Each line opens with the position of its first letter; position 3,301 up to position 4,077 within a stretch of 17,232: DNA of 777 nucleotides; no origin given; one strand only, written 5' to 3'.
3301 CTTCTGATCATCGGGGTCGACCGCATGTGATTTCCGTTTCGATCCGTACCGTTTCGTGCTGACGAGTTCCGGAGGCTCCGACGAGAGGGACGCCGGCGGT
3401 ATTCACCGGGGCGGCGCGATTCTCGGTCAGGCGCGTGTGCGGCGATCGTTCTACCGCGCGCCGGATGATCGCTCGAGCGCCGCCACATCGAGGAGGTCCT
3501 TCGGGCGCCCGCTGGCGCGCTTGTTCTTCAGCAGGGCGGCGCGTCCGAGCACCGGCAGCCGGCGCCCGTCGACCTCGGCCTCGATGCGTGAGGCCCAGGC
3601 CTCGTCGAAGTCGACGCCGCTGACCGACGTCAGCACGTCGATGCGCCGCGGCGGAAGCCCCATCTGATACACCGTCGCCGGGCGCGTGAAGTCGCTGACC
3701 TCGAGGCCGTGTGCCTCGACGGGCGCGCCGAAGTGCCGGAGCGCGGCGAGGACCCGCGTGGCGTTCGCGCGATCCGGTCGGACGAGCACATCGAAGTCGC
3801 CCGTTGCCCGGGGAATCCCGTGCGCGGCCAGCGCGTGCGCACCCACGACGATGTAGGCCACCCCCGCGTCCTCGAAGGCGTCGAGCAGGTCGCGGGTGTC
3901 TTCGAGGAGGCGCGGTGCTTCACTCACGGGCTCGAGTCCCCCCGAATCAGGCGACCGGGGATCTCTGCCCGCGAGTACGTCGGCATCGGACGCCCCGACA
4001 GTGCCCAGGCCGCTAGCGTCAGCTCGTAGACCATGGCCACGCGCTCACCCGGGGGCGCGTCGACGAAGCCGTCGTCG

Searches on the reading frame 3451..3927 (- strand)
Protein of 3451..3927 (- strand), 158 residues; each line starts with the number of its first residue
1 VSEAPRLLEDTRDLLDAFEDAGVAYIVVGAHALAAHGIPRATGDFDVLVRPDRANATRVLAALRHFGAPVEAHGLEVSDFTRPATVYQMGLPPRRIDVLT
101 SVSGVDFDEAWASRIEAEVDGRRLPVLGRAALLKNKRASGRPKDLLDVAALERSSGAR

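Call 4: search_protein_families(library=pfam, proteins=[window:3451-3927:-], max_evalue=1)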
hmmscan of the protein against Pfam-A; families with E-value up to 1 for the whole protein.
window:3451-3927:- (158 aa): 4 families
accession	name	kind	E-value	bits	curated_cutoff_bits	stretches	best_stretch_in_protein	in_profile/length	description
PF08843.17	AbiEii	-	0.0009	19.7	22.5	1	24-83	14-76/238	Nucleotidyl transferase AbiEii toxin, Type IV TA system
PF14907.12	NTP_transf_5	-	0.0012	18.9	31.2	1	6-130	55-181/249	Uncharacterised nucleotidyltransferase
PF19502.5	DUF6036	-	0.026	14.8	23.6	1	22-149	19-116/164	Nucleotidyltransferase of unknown function (DUF6036)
PF10706.15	Aminoglyc_resit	-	0.054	14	21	1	13-75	4-66/149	Aminoglycoside-2''-adenylyltransferase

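Call 5: search_protein_families(library=ncbifam, proteins=[window:3451-3927:-], max_evalue=1)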
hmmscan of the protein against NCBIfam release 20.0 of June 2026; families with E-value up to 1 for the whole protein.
window:3451-3927:- (158 aa): 0 families

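Call 6: search_protein_families(library=padloc, proteins=[window:3451-3927:-], max_evalue=1)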
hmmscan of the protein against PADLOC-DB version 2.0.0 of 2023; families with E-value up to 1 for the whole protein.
window:3451-3927:- (158 aa): 1 family
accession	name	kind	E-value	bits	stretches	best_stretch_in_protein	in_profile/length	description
PDLC04369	PDC-M05A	-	0.0091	13.6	1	7-68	91-146/201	-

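Call 7: find_homologous_proteins(query=window:3451-3927:-)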
Query window:3451-3927:- (158 aa): 3509 proteins with E <= 0.001 among 3967 candidates; the best 120 are listed.
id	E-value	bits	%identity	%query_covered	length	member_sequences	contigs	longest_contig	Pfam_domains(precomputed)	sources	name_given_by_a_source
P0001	1.0e-94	332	99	100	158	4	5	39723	-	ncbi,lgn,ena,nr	ncbi:nucleotidyltransferase family protein [Myxococcota bacterium]|nr:nucleotidyltransferase family 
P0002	1.3e-69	251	76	97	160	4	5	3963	-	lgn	-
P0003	2.5e-68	247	75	97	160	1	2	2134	-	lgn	-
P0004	3.6e-65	236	71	97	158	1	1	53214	-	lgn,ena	-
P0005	3.4e-64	233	72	96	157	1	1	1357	-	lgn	-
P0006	7.8e-63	229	70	99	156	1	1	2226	-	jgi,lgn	-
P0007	9.3e-63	228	68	97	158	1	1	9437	-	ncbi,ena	-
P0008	9.4e-63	228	68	96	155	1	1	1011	-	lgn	-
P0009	2.3e-62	227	69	99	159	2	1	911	-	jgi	jgi:hypothetical protein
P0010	4.1e-62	226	70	96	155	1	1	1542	-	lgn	-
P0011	4.6e-62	226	70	96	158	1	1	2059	-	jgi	jgi:hypothetical protein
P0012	6.9e-62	226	69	97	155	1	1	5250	-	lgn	-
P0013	1.3e-61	225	71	95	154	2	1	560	-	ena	-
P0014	1.7e-61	224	67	100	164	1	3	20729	-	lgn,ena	-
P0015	2.1e-61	224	71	96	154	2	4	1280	PF19502.6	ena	-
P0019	1.8e-60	221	68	99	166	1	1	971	PF19502.6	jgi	jgi:hypothetical protein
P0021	2.8e-60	220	66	96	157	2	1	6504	PF08843.18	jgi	-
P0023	3.8e-60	220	68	94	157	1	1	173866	-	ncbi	ncbi:MAG: hypothetical protein ACQEXJ_10215 [Myxococcota bacterium]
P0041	7.9e-58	212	68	94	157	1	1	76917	PF09970.16,PF19502.6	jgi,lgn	-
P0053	1.2e-56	209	65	88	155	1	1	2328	PF08843.18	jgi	jgi:hypothetical protein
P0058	3.0e-56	207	66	96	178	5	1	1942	PF19502.6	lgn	-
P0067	5.3e-56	206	64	97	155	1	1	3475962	-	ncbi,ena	-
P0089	4.2e-55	204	63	96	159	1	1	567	PF19502.6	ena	-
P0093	6.3e-55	203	66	94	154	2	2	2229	PF08843.18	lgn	-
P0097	7.4e-55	203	61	94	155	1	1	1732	PF08843.18,PF09970.16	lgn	-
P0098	7.5e-55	203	65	94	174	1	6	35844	PF19502.6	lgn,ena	-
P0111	1.7e-54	202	66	88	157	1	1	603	PF08843.18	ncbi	-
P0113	1.8e-54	202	62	98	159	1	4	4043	PF08843.18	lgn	-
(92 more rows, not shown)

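Call 8: search_solved_structures(query=window:3451-3927:-, max_evalue=10, show_alignments=2)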
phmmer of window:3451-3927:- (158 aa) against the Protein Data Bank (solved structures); distinct sequences matched with E-value up to 10: 1.
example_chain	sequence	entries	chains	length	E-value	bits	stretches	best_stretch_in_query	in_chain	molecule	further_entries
2cxh_A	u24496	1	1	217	1.2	12.2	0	26-70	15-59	Probable brix-domain ribosomal biogenesis protein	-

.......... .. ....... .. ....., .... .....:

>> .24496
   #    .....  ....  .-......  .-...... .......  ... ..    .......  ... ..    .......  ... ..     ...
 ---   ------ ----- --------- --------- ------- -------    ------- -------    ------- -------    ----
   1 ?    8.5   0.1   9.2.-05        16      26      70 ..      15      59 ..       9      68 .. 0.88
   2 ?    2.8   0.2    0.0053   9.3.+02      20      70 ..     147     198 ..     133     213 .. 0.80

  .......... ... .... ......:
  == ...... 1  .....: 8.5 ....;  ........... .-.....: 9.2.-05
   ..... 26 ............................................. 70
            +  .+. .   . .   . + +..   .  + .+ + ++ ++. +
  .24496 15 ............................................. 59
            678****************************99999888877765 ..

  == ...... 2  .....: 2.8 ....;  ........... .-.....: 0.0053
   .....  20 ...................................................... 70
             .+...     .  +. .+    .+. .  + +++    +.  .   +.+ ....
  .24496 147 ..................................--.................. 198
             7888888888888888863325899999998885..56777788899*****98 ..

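Call 9: find_encoding_contigs(protein=P0004, flank=3000, max_places=3)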
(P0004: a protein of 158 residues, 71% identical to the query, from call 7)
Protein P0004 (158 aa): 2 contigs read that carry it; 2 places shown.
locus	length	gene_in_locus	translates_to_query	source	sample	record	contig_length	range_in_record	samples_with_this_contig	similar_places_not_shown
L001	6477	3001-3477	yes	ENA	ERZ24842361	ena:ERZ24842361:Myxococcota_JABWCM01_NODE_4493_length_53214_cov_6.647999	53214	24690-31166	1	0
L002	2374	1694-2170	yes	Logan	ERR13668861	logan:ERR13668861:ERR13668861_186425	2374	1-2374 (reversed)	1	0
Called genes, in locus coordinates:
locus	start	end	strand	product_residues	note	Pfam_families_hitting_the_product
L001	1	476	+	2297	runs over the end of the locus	-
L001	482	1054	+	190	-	PF09764:Nt_Gln_amidase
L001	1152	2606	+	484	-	PF14534:DUF4440 (faint)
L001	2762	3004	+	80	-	-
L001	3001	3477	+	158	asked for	-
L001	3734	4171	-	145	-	PF01850:PIN, PF13470:PIN_3 (weak)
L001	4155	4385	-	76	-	-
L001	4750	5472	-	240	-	PF01841:Transglut_core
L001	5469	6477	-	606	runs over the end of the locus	PF02771:Acyl-CoA_dh_N (weak), PF02770:Acyl-CoA_dh_M, PF00441:Acyl-CoA_dh_1, PF22924:ACOX_C_alpha1 (weak), PF12806:Acyl-CoA_dh_C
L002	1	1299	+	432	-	?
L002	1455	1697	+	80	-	-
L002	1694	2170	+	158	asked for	-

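Call 10: find_encoding_contigs(protein=P0023, flank=3000, max_places=3)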
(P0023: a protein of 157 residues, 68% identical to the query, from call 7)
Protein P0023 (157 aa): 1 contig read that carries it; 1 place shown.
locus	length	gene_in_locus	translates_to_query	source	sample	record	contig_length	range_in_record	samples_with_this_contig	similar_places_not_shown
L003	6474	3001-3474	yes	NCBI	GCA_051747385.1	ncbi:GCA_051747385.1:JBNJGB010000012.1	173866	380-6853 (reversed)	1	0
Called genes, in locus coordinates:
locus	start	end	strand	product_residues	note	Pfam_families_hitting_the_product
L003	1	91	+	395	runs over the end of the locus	PF13173:AAA_14, PF13635:DUF4143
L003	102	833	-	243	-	-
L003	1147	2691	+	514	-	-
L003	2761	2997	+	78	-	-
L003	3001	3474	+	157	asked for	-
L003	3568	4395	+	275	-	PF19795:DUF6279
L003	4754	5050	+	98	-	-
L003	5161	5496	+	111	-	-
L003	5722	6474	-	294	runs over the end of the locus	-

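Call 11: find_encoding_contigs(protein=P0067, flank=3000, max_places=3)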
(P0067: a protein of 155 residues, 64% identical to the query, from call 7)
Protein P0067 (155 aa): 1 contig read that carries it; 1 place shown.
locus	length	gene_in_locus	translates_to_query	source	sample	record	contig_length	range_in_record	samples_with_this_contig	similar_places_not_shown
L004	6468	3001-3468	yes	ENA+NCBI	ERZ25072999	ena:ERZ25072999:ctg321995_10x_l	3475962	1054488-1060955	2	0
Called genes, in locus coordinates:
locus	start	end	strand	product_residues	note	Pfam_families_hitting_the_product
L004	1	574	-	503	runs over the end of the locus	PF13384:HTH_23 (weak), PF22483:Mu-transpos_C_2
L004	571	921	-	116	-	-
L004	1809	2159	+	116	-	-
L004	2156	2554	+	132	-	PF01850:PIN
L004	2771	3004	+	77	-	-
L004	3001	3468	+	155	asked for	-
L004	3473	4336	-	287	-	-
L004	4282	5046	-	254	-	-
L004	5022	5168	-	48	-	-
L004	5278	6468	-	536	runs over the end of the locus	-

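Call 16: find_related_loci(query=A2, collection=genome_contigs, flank=4000)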
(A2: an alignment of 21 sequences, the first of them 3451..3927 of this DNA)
Query A2 (158 aa) in genome_contigs; peptide patterns used: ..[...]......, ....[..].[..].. (x = any residue, [..] = any of these).
600 stretches matched a pattern (row limit reached: there are more); 463 encode a relative of the query (tblastn E <= 1e-3); the best 80 are kept; 80 distinct loci.
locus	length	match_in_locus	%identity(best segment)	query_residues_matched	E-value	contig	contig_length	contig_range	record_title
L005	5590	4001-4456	64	1-152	1e-62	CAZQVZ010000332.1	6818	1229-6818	MAG TPA_asm: uncultured Myxococcaceae bacterium isolate SRP220891_co3_145 genome assembly, contig: NODE_20794_length_681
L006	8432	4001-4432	69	10-153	4e-61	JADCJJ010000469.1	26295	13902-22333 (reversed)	MAG: Myxococcaceae bacterium isolate M069S2SP1A73QC M069S2_469, whole genome shotgun sequence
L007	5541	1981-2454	59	1-158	2e-60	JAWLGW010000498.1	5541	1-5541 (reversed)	MAG: Planctomycetota bacterium isolate 30dZY2.bin.140 NODE_17947_length_5541_cov_3.128629, whole genome shotgun sequence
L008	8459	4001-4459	64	1-154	2e-60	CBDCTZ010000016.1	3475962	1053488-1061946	MAG: Polyangiaceae bacterium isolate 4c7673ea-cc67-4993-aab5-aed0b62f3259 genome assembly, contig: contig_16, whole geno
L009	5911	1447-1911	60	1-155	2e-59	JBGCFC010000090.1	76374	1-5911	MAG: Sandaracinaceae bacterium isolate SGMAG-31 contig90, whole genome shotgun sequence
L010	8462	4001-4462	63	1-154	2e-59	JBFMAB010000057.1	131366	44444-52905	MAG: Myxococcota bacterium isolate MAG127 MAG127_57, whole genome shotgun sequence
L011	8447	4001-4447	64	7-155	4e-58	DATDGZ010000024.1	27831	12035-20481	MAG TPA_asm: Thermoanaerobaculia bacterium isolate SMAG_U265 k141_250858, whole genome shotgun sequence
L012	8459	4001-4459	61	1-153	2e-58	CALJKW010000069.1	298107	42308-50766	MAG TPA_asm: uncultured Myxococcales bacterium isolate SRR6227243_bin.56_CONCOCT_v1.1_MAG genome assembly, contig: ERZ79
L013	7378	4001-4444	66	5-152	1e-58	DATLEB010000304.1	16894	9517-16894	MAG TPA_asm: Kofleriaceae bacterium isolate SMAG_U14365 k141_2221655, whole genome shotgun sequence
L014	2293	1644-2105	59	1-154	3e-58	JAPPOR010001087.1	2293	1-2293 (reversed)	MAG: Myxococcales bacterium isolate SB9154_S3_bin_3 NODE_7212_length_2293_cov_16.9066, whole genome shotgun sequence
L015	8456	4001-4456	57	5-156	3e-57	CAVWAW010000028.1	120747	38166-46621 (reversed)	MAG: uncultured Acidobacteriota bacterium isolate MFD03804.bin.1.249 genome assembly, contig: contig_8556, whole genome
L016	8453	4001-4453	62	1-151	3e-57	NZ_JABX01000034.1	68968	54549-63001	Thiohalocapsa sp. ML1 contig00034, whole genome shotgun sequence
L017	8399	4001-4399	71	20-152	3e-57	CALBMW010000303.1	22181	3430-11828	MAG TPA_asm: uncultured Myxococcales bacterium isolate ERR2206779_bin.31_CONCOCT_v1.1_MAG genome assembly, contig: ERZ89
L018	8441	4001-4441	62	7-153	3e-57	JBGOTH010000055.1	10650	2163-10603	MAG: Candidatus Methylomirabilia bacterium isolate OBJ_0618_7090110_167 k141_936455_length_10650_cov_217.1098, whole gen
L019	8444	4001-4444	59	5-152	3e-57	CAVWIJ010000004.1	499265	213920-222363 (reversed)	MAG: uncultured Holophagae bacterium isolate MFD00709.bin.2.175 genome assembly, contig: contig_12396, whole genome shot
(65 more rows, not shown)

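Call 31: search_solved_structures(query=A5, max_evalue=10, show_alignments=3)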
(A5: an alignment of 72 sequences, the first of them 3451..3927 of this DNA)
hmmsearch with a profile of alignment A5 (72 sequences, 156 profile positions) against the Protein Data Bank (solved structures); distinct sequences matched with E-value up to 10: 6.
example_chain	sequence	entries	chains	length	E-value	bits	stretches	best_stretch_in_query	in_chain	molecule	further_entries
8an4_A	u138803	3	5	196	0.047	16.7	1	18-63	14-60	Bacterial toxin | Nucleotidyl transferase AbiEii/AbiGii toxin family protein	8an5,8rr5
9ygm_LF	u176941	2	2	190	0.072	16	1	91-145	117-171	60S ribosomal protein uL6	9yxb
4hx0_A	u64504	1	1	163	0.15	15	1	7-57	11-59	Putative nucleotidyltransferase TM1012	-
2fcl_A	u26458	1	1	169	0.16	14.9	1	7-56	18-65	hypothetical protein TM1012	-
2ewr_A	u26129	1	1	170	0.16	14.9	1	7-56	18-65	hypothetical protein TM1012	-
5xxb_H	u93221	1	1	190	0.26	14.2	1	91-145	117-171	Ribosomal protein uL6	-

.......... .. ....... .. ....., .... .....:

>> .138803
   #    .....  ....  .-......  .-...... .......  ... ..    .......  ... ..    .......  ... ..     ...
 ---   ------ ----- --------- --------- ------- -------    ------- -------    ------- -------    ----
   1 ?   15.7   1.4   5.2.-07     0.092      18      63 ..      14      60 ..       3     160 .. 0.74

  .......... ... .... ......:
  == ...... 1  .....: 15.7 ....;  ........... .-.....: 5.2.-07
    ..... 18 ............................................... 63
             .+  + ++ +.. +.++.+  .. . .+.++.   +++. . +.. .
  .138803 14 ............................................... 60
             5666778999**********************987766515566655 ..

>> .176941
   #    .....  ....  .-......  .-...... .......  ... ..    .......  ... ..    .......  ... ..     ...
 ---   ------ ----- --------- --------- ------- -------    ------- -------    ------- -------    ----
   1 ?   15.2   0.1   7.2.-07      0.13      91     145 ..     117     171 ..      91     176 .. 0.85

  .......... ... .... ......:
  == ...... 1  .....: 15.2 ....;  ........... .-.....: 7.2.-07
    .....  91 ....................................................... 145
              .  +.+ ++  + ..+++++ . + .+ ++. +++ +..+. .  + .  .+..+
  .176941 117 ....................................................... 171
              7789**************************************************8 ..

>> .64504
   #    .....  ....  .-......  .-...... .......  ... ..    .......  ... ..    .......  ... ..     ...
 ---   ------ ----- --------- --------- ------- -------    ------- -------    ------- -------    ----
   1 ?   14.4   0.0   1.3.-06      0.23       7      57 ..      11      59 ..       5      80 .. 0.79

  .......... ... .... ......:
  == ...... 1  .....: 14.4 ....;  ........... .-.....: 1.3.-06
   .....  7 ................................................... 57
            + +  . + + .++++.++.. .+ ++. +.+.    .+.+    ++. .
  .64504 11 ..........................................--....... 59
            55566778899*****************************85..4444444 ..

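Call 37: predict_structure(alignment_id=A5)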
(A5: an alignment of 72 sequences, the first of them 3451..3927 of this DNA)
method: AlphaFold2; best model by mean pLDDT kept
length: 158 residues; sequences in the alignment: 72
mean_pLDDT: 94.1   pTM: 0.89
mean pLDDT of the five models: 94.1, 88.6, 88.3, 87.7, 87.0
residues with pLDDT >= 90: 138; 70-90: 13; 50-70: 6; < 50: 1
segments of 3 or more residues with pLDDT < 50: none
pLDDT, mean of each block of 10 residues (from residue 1): 75 98 98 93 92 98 98 98 96 93 98 96 96 97 96 81
secondary structure, 60 per line:
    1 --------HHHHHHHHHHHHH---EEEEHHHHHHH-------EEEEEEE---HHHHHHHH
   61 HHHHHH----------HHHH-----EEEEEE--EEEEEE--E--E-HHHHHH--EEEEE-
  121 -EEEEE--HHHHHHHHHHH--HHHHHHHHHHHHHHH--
elements in order: H9-21 E25-28 H29-35 E43-49 H53-66 H77-80 E86-91 E94-99 H107-112 E115-119 E122-126 H129-139 H142-156

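Call 40: fold_search(model_id=the predicted structure, library=pdb)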
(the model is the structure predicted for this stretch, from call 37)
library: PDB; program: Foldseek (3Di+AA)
matches with E <= 10: 312; with E <= 0.001: 11
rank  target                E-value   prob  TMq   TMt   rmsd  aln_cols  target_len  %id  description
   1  2ewr                  1.2e-05  1.00  0.62  0.63   5.4       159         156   15  Crystal structure of a putative nucleotidyltransferase (tm1012) from Thermotoga maritima at 1.60 A resolution (released 2005-12-06)
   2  4fo1_A                6.6e-05  1.00  0.53  0.53   6.1       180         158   16  Crystal structure of lincosamide antibiotic adenylyltransferase LnuA, apo (released 2012-07-04)
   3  8an5_A                7.0e-05  1.00  0.58  0.48   7.6       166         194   19  MenAT1 toxin-antitoxin complex (rv0078a-rv0078b) from Mycobacterium tuberculosis H37Rv (released 2023-08-02)
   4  4hx0                  7.4e-05  1.00  0.54  0.53   9.5       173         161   15  Crystal structure of a putative nucleotidyltransferase (TM1012) from Thermotoga maritima at 1.87 A resolution (released 2013-09-11)
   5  8an5_B                1.1e-04  1.00  0.63  0.56   5.0       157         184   20  MenAT1 toxin-antitoxin complex (rv0078a-rv0078b) from Mycobacterium tuberculosis H37Rv (released 2023-08-02)
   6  2fcl                  1.1e-04  1.00  0.62  0.63   5.5       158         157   15  Crystal structure of a putative nucleotidyltransferase (tm1012) from Thermotoga maritima at 1.35 A resolution (released 2006-03-14)
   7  8an4_A                4.2e-04  1.00  0.62  0.51   7.5       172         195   20  MenT1 toxin (rv0078a) from Mycobacterium tuberculosis H37Rv (released 2023-08-02)
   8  5kqj_MODEL_1_A        4.2e-04  1.00  0.57  0.50   5.6       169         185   18  Solution Structure of Antibiotic-Resistance Factor ANT(2'')-Ia Reveals Substrate-Regulated Conformation Dynami (released 2017-07-12)
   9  8an4_B                5.7e-04  1.00  0.58  0.50   7.7       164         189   20  MenT1 toxin (rv0078a) from Mycobacterium tuberculosis H37Rv (released 2023-08-02)
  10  8rr5                  6.9e-04  1.00  0.55  0.50   7.7       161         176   22  MenT1 toxin (rv0078a) from Mycobacterium tuberculosis H37Rv, phosphorylated at T39 (released 2024-09-11)
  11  5uvd                  7.3e-04  1.00  0.50  0.39   6.2       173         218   17  Crystal structure of an antigenic nucleotidyltransferase-like protein from Paracoccidioides brasiliensis (released 2018-01-31)
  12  5cfu                  1.9e-03  1.00  0.57  0.52   5.7       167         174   17  Crystal Structure of ANT(2")-Ia in complex with adenylyl-2"-tobramycin (released 2016-07-20)
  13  5cfs                  2.2e-03  1.00  0.57  0.52   5.7       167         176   17  Crystal Structure of ANT(2")-Ia in complex with AMPCPP and tobramycin (released 2016-03-16)
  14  4xje                  2.2e-03  1.00  0.51  0.47   7.7       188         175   15  CRYSTAL STRUCTURE OF ANT(2") IN COMPLEX WITH AMP AND TOBRAMYCIN (released 2016-01-20)
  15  4wqk                  2.7e-03  1.00  0.57  0.53   5.7       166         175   17  Crystal structure of aminoglycoside nucleotidylyltransferase ANT(2")-Ia, apo form (released 2014-11-12)
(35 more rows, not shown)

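Call 47: search_protein_families(library=pfam, alignment_id=A5, max_evalue=0.1)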
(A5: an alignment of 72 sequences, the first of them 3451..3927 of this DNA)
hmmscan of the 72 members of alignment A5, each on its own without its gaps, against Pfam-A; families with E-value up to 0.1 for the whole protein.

A. member 1, window:3451-3927:- (158 aa): 4 families
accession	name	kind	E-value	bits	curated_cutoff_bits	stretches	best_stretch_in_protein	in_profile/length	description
PF08843.17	AbiEii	-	0.0009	19.7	22.5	0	24-83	14-76/238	Nucleotidyl transferase AbiEii toxin, Type IV TA system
PF14907.12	NTP_transf_5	-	0.0012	18.9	31.2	1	6-130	55-181/249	Uncharacterised nucleotidyltransferase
PF19502.5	DUF6036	-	0.026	14.8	23.6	1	22-149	19-116/164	Nucleotidyltransferase of unknown function (DUF6036)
PF10706.15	Aminoglyc_resit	-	0.054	14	21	0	13-75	4-66/149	Aminoglycoside-2''-adenylyltransferase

B. families by the number of members that match (of 72 scanned): 13 families
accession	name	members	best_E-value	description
PF19502.5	DUF6036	57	6.6e-06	Nucleotidyltransferase of unknown function (DUF6036)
PF08843.17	AbiEii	54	2.6e-07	Nucleotidyl transferase AbiEii toxin, Type IV TA system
PF14907.12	NTP_transf_5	37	6.8e-05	Uncharacterised nucleotidyltransferase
PF09970.15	DUF2204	26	4.3e-07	Nucleotidyl transferase of unknown function (DUF2204)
PF10706.15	Aminoglyc_resit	24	0.0019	Aminoglycoside-2''-adenylyltransferase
PF10620.15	MdcG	2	0.0069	Phosphoribosyl-dephospho-CoA transferase MdcG C-terminal domain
PF12625.12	Arabinose_bd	1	0.00087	Arabinose-binding domain of AraC transcription regulator, N-term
PF18274.6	V_ATPase_prox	1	0.0096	Vacuolar ATPase Subunit I N-terminal proximal lobe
PF17782.7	DprA_WH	1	0.011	DprA winged helix domain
PF19419.5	DUF5983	1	0.026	Family of unknown function (DUF5983) C-terminal domain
PF00702.32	Hydrolase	1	0.033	haloacid dehalogenase-like hydrolase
PF12281.14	NTP_transf_8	1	0.038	Nucleotidyltransferase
PF04686.18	SsgA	1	0.068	Streptomyces sporulation and cell division protein, SsgA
